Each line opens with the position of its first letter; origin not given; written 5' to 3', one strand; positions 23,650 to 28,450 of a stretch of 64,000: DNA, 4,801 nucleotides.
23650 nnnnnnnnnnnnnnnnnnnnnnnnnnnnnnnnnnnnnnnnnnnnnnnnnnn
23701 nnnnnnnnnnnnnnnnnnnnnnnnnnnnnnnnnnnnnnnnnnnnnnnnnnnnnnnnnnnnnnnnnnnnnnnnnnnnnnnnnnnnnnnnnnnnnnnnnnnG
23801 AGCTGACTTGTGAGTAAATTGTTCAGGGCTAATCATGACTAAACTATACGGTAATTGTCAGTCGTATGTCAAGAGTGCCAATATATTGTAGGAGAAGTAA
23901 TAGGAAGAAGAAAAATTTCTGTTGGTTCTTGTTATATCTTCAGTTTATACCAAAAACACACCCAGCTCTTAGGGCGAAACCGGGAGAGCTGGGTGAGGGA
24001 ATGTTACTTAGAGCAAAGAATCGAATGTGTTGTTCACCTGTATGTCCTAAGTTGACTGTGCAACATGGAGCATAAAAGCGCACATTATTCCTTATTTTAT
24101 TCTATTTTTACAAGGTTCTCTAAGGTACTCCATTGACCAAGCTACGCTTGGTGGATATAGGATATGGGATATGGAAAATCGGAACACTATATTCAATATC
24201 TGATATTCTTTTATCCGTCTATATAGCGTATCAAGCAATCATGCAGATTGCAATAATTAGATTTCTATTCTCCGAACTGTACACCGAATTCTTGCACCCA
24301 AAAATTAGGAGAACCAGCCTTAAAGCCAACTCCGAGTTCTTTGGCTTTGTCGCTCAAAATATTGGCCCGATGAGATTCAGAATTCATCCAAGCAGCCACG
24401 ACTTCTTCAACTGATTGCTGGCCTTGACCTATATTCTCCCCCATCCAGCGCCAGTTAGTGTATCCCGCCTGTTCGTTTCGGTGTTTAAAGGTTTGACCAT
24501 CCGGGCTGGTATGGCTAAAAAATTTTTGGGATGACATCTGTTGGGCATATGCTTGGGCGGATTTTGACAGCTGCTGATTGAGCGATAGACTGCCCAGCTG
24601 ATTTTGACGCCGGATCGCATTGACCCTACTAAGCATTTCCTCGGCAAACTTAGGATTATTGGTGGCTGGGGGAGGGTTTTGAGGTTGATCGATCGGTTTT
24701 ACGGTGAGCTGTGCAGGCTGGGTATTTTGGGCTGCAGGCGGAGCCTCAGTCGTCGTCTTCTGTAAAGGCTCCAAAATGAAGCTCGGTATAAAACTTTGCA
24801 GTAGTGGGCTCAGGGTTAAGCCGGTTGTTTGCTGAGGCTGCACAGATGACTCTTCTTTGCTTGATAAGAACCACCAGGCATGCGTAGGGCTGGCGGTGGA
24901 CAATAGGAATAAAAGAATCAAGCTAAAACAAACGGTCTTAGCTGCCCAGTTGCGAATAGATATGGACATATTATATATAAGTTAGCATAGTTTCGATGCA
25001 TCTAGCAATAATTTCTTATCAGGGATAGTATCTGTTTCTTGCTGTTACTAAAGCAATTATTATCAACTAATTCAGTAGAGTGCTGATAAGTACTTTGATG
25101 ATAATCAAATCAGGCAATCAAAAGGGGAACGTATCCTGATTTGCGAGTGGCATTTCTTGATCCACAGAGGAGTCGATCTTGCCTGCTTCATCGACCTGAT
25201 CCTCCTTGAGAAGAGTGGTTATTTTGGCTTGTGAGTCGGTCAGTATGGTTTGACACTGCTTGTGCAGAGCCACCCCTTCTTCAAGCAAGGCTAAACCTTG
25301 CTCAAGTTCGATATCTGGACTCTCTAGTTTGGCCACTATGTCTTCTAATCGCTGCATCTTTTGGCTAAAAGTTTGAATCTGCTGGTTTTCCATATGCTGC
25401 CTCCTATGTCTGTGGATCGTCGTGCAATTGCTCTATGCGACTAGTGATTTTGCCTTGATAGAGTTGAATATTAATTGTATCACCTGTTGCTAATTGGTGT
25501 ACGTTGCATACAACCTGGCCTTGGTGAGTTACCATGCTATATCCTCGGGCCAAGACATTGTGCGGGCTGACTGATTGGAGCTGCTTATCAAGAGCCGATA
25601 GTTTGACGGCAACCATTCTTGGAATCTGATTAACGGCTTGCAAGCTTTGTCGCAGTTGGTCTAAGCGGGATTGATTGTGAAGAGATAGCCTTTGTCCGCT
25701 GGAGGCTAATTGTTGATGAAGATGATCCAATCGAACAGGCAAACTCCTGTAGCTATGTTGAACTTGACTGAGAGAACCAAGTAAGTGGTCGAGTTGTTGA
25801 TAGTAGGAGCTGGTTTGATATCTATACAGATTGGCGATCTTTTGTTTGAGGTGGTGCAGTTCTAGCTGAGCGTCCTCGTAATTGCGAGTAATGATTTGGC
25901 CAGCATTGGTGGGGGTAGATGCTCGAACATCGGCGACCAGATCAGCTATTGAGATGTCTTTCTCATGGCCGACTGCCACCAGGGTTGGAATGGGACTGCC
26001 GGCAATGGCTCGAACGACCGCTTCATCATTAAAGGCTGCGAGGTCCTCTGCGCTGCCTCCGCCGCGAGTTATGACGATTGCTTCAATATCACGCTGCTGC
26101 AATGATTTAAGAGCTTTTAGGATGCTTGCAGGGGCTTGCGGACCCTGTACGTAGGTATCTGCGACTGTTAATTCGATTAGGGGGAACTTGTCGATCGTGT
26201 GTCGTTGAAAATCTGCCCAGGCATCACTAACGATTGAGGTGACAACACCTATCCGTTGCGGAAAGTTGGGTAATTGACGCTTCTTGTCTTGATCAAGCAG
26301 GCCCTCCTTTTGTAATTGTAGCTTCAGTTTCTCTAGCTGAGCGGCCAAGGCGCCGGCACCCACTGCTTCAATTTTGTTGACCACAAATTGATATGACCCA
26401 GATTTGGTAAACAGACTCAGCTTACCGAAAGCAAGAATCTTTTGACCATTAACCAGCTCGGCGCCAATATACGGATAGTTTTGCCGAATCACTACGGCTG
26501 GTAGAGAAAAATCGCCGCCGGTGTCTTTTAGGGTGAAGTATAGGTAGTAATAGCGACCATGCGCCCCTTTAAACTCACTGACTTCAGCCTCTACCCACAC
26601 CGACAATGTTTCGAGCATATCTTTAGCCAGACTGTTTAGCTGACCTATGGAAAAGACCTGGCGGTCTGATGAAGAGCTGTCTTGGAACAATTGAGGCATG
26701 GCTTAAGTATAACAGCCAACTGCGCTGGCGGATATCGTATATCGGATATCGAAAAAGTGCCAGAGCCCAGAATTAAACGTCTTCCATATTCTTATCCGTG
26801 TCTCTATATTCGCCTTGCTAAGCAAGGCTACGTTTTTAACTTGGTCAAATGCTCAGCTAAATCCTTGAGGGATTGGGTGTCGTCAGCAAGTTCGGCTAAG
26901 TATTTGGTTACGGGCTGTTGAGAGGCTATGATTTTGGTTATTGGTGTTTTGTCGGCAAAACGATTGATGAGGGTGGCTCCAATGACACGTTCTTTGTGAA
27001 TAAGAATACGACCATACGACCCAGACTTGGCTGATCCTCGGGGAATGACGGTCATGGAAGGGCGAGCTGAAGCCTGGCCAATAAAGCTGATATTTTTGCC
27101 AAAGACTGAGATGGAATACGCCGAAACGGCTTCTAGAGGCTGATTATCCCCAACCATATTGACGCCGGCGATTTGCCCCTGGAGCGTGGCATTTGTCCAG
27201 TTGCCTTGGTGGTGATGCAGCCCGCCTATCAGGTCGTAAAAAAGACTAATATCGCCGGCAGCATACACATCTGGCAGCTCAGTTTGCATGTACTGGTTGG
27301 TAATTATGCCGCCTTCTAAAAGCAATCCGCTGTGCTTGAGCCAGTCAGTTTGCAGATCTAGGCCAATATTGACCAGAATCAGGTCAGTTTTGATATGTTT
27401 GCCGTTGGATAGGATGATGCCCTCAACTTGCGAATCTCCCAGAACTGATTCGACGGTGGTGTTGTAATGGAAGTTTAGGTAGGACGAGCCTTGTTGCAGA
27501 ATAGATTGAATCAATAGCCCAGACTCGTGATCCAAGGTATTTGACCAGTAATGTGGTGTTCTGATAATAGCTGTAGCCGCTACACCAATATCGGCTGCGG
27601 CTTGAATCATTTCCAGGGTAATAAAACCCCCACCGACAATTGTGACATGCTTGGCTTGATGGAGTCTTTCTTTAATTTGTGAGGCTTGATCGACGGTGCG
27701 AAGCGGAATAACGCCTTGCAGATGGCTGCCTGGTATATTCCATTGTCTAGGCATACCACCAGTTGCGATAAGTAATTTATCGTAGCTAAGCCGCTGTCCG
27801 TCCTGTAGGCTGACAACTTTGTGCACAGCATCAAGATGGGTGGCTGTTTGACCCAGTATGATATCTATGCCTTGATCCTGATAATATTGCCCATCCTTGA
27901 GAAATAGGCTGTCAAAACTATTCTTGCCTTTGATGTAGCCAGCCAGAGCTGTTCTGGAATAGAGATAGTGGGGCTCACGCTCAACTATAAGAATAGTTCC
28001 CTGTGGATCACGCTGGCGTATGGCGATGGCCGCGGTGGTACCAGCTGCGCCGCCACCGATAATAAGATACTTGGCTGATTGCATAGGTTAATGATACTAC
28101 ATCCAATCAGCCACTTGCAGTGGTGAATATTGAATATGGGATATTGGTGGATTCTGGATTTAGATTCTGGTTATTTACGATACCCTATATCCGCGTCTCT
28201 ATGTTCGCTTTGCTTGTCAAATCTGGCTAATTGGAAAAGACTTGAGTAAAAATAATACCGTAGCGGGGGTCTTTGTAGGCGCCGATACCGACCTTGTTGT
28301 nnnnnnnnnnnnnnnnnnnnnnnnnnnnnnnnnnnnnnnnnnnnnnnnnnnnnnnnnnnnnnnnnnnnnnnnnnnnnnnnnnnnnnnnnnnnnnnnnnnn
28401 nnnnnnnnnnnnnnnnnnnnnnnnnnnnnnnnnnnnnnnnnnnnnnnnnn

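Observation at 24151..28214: Three co-oriented intergenic modules, each a triple heptad direct repeat plus a conserved 27-nt box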

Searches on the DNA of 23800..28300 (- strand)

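Call 23: search_rna_families(source=window, start=23800, end=28300, threshold=evalue, max_evalue=5, show_alignments=2)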
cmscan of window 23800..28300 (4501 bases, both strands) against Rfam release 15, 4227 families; matches with E-value up to 5: 0.
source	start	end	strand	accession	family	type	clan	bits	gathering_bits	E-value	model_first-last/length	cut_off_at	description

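Call 68: search_dna_similar(query=window:28085-28230:-, collection=plasmids, mode=distant, max_evalue=0.01, max_rows=5)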
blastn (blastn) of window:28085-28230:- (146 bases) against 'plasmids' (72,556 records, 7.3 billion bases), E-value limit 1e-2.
No match.

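Call 69: search_dna_similar(query=window:26700-26830:-, collection=phages, mode=distant, max_evalue=0.01, max_rows=5)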
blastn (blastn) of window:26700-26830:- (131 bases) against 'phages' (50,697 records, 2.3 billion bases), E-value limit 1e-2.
No match.

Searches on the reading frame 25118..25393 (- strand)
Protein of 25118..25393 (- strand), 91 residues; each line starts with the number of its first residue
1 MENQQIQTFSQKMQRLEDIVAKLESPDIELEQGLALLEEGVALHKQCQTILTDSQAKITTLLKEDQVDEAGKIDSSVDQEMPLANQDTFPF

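Call 7: search_protein_families(library=pfam, proteins=[window:25118-25393:-])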
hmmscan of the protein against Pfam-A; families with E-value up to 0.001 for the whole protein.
window:25118-25393:- (91 aa): 1 family
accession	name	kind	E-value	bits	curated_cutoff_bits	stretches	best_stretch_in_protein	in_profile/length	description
PF02609.21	Exonuc_VII_S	-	2.4e-17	63.1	24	1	9-59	1-51/52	Exonuclease VII small subunit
